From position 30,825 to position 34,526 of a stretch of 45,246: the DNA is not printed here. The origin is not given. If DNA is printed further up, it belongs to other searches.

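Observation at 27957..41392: Island splits tRNA-Leu(CAA) inside the anticodon loop and carries its own intact replacement tRNA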

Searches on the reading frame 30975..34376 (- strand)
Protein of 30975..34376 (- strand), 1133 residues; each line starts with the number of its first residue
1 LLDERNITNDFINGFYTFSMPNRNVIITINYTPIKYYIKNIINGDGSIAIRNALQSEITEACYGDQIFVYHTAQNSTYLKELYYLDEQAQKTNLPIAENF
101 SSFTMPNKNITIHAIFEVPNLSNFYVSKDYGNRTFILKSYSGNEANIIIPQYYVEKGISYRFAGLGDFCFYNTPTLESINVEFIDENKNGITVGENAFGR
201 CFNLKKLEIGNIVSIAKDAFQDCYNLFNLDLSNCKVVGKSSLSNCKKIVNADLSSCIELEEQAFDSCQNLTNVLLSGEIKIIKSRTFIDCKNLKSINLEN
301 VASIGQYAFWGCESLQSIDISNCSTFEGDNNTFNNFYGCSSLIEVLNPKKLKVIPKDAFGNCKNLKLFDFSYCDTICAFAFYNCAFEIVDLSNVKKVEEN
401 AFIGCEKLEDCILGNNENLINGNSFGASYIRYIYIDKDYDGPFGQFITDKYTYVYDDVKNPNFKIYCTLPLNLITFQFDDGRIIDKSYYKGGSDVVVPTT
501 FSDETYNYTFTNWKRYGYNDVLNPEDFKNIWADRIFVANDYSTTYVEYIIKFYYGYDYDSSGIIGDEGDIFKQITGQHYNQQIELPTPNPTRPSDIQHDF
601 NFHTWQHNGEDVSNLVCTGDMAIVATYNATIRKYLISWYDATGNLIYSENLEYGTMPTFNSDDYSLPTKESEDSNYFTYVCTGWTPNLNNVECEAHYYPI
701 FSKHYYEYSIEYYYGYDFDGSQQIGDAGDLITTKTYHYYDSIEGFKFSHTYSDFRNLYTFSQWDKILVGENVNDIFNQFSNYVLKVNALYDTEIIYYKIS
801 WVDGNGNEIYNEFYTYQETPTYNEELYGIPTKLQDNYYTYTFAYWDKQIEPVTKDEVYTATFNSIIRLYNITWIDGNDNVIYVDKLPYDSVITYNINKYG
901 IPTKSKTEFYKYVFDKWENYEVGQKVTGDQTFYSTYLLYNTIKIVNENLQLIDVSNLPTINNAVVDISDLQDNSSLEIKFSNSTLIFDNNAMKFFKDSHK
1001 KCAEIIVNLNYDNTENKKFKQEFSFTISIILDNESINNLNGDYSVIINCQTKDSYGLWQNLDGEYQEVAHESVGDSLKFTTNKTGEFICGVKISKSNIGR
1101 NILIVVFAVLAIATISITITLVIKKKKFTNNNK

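Call 6: search_protein_families(library=pfam, proteins=[window:30975-34376:-], max_evalue=0.01)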
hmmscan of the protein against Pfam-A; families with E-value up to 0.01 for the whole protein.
window:30975-34376:- (1133 aa): 2 families
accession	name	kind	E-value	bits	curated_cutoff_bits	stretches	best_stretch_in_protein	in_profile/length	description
PF13306.12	LRR_5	-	6.7e-33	113.7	27.7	3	334-437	6-110/127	BspA type Leucine rich repeat region (6 copies)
PF13855.12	LRR_8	-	4.5e-13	49.2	27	1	277-323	11-59/61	Leucine rich repeat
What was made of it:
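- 30975..37231 (-): Cargo: BspA-type LRR protein (1133 aa) and a subtilase-LRR fusion (963 aa). Pfam (call 6).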
